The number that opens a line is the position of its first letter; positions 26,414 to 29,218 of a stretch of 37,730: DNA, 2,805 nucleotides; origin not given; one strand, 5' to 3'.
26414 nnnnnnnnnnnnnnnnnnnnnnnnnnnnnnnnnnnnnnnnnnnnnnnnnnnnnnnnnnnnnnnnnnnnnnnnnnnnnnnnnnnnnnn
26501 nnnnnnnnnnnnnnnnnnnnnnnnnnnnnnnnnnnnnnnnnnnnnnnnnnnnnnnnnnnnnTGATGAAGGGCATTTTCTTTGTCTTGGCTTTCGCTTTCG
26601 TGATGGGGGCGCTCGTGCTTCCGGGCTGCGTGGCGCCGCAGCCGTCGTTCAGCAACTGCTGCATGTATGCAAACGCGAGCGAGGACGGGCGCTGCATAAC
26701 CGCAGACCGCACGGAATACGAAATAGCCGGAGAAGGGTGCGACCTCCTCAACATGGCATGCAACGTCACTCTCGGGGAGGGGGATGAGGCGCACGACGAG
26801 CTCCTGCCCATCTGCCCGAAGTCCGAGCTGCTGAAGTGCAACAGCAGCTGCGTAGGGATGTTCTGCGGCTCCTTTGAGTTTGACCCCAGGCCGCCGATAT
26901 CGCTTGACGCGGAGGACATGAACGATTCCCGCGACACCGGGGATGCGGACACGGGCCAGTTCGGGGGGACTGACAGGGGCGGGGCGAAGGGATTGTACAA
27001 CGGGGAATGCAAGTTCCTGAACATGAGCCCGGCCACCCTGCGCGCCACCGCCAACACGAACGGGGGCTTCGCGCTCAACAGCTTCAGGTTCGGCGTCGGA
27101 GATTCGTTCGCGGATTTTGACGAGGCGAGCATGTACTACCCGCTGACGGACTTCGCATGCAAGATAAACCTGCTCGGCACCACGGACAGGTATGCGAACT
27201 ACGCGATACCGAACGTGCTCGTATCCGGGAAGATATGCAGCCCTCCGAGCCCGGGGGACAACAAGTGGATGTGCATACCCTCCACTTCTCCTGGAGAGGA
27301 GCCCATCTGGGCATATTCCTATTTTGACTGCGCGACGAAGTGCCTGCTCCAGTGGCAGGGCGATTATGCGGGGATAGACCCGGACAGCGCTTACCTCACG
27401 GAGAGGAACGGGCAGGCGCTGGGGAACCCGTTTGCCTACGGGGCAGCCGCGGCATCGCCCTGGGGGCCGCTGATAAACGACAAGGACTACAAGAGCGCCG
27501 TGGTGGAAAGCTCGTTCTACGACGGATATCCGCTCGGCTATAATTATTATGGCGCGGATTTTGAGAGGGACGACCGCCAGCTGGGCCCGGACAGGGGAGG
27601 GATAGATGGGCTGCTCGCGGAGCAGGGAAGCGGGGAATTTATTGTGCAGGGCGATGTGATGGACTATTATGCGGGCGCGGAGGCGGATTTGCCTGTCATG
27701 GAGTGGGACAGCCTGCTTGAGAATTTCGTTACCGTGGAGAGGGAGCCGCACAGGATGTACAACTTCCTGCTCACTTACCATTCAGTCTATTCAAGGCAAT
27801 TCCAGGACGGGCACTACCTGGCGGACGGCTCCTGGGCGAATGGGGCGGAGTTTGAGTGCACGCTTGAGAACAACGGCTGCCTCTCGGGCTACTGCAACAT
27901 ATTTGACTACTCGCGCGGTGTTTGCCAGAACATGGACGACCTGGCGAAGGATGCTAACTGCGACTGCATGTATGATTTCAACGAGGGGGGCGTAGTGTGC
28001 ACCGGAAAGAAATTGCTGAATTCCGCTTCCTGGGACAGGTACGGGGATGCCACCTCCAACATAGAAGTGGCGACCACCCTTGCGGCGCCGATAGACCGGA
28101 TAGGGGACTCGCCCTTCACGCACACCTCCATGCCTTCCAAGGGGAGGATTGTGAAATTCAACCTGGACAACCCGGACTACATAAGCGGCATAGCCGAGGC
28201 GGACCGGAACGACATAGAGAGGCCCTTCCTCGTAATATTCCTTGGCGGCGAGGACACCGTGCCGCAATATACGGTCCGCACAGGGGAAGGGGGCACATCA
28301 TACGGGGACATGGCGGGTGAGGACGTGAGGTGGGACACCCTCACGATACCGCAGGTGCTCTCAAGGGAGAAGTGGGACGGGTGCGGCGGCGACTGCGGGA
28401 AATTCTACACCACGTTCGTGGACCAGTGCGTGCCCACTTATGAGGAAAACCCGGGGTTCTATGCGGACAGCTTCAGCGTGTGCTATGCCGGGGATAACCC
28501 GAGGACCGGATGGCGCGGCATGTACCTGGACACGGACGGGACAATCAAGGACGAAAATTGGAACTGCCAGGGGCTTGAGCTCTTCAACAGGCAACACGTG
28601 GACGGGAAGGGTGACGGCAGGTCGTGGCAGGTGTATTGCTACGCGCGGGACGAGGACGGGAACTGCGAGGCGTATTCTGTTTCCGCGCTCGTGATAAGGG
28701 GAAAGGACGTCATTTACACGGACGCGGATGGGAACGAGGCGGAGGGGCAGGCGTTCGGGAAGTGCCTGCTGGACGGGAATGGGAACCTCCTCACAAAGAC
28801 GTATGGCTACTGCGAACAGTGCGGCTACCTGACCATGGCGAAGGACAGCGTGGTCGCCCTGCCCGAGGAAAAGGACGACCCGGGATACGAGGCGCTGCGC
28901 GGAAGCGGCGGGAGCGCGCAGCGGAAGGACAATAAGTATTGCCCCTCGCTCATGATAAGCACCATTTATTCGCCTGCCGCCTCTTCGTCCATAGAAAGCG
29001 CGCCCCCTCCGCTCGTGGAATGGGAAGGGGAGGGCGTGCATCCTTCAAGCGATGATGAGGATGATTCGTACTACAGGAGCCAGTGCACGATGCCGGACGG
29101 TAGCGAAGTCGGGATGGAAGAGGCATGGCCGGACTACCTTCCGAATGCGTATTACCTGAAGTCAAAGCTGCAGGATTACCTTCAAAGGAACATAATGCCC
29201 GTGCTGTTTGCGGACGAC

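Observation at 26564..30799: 1411-aa Cys-rich secreted giant whose start is coupled to the last paralog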

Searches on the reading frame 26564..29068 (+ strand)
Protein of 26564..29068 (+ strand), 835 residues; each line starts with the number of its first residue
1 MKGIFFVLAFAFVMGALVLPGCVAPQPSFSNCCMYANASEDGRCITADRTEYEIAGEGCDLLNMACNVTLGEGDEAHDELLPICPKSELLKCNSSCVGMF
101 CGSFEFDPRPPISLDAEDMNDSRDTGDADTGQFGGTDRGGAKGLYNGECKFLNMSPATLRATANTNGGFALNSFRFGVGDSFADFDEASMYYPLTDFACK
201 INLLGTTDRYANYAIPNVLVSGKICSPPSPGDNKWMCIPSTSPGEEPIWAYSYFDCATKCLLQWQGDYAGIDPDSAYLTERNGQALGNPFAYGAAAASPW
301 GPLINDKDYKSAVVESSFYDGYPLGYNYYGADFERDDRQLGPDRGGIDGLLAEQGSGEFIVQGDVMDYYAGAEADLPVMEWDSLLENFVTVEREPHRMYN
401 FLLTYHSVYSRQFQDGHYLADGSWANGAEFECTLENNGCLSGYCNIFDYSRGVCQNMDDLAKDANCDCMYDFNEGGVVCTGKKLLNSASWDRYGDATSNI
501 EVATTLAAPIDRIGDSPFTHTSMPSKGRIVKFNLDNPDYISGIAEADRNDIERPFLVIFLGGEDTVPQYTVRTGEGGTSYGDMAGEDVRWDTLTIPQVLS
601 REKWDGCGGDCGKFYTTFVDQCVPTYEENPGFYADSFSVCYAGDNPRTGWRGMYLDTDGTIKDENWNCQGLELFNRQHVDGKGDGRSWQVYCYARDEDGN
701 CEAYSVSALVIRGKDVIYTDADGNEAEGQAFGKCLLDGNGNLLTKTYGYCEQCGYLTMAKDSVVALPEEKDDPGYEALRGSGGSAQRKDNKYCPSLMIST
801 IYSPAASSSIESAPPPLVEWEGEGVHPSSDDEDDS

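Call 53: predict_structure(alignment_id=A4)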
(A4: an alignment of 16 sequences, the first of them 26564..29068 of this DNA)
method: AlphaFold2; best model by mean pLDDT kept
length: 835 residues; sequences in the alignment: 16
mean_pLDDT: 50.8   pTM: 0.50
mean pLDDT of the five models: 50.8, 48.2, 47.6, 45.5, 44.5
residues with pLDDT >= 90: 8; 70-90: 189; 50-70: 216; < 50: 422
segments of 3 or more residues with pLDDT < 50: 1-3, 18-40, 47-49, 84-156, 164-217, 266-357, 364-373, 385-398, 440-442, 541-549, 562-594, 603-613, 680-685, 752-835
pLDDT, mean of each block of 10 residues (from residue 1): 55 52 28 31 53 62 63 68 48 31 27 33 36 32 28 45 46 26 24 24 27 44 65 72 61 61 45 26 27 25 23 24 31 41 39 46 48 50 50 43 63 73 74 62 58 85 83 70 69 60 68 59 73 64 44 82 48 36 42 54 43 64 83 85 60 78 76 67 55 68 78 88 87 87 80 29 25 27 27 21 25 25 25 29
secondary structure, 60 per line:
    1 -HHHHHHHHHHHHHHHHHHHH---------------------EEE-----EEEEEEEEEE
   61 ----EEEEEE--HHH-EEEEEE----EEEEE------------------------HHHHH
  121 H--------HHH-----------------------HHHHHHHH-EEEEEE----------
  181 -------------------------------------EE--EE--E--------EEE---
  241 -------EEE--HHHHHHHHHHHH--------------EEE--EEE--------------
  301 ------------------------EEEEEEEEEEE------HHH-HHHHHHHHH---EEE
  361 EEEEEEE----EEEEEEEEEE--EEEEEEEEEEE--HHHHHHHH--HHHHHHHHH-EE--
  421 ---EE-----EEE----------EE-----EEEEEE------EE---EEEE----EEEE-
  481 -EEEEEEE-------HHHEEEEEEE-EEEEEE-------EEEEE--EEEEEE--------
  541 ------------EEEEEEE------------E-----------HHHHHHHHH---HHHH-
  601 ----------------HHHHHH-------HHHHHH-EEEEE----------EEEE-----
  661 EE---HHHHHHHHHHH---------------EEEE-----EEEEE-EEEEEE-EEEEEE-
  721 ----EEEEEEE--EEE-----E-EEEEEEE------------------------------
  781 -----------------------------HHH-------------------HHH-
elements in order (helices of 4 or more, strands of 3 or more residues): H2-21 E43-45 E51-60 E65-70 E77-82 E87-91 H116-121 H156-163 E165-170 E235-237 E248-250 H253-264 E279-281 E284-286 E325-335 H346-354 E358-367 E372-381 E384-394 H397-404 H407-415 E431-433 E451-456 E468-471 E476-479 E482-488 E499-505 E507-512 E520-524 E527-532 E553-559 H584-592 H596-599 H617-622 H630-635 E637-641 E652-655 H666-676 E692-695 E701-705 E707-712 E714-719 E725-731 E734-736 E744-750

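Call 60: fold_search(model_id=the predicted structure, library=pdb)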
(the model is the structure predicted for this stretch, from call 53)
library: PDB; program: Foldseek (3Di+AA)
matches with E <= 10: 376; with E <= 0.001: 0
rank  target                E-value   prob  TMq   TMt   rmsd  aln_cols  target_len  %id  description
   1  7xbh_B                2.3e-01  0.02  0.04  0.09  18.5       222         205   12  The complex structure of RshSTT182/200 RBD bound to human ACE2 (released 2023-01-11)
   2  9cwr_B                4.0e-01  0.01  0.05  0.04  27.4       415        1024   10  SARS-CoV-2 BA.2.86 Spike trimer in complex with TRI2-2 minibinder (released 2026-01-21)
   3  7qti_D                4.5e-01  0.01  0.05  0.04  25.4       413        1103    9  SARS-CoV-2 S Omicron Spike B.1.1.529 - 3-P2G3 and 1-P5C3 Fabs (Global) (released 2022-08-03)
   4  7sxy_B                4.7e-01  0.01  0.04  0.10  18.7       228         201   11  Cryo-EM structure of the SARS-CoV-2 D614G mutant spike protein ectodomain bound to human ACE2 ectodomain (focused refi (released 2021-12-29)
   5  8y8g_A                6.3e-01  0.01  0.04  0.03  22.5       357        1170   12  Structure of HCoV-HKU1C spike in the glycan-activated-1up conformation (released 2024-07-17)
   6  5dkl_A                6.6e-01  0.02  0.04  0.13  19.2       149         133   13  Structure of the light-state dimer of the blue light photoreceptor Aureochrome 1a LOV from P. tricornutum (released 2016-01-13)
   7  8ydp_B                6.6e-01  0.01  0.04  0.09  19.6       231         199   12  Crystal structure of the receptor binding domain of SARS-CoV-2 spike protein in complex with Ce9 (released 2025-01-15)
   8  8js5_A                7.0e-01  0.04  0.07  0.16  23.3       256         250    9  Dimeric PAS domains of oxygen sensor FixL with ferric unliganded heme (released 2024-06-26)
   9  7aby                  7.0e-01  0.02  0.03  0.13  19.9       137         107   12  Crystal structure of iLOV-Q489K mutant (released 2021-04-21)
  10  7ryj_F                7.0e-01  0.01  0.05  0.07  28.4       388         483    8  Cryo EM analysis reveals inherent flexibility of authentic murine papillomavirus capsids (released 2021-11-10)
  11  7det_A                7.8e-01  0.01  0.04  0.12  19.1       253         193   10  Crystal structure of SARS-CoV-2 RBD in complex with a neutralizing antibody scFv (released 2021-03-31)
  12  6xm0_C                7.8e-01  0.01  0.04  0.04  20.3       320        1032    9  Consensus structure of SARS-CoV-2 spike at pH 5.5 (released 2020-08-12)
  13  8slg_B                8.3e-01  0.02  0.08  0.13  25.1       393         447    8  Crystal Structure of Glycine tRNA ligase from Mycobacterium thermoresistibile (glycyl adenylate bound) (released 2023-05-03)
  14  8dt3_C                8.3e-01  0.01  0.04  0.09  20.4       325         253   10  Cryo-EM structure of spike binding to Fab of neutralizing antibody (locally refined) (released 2022-08-03)
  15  9og7_B                8.3e-01  0.01  0.05  0.04  24.6       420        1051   10  APO SARS-COV-2-6P-MUT7 S PROTEIN 1 RBD UP CONFORMATION (released 2025-10-01)
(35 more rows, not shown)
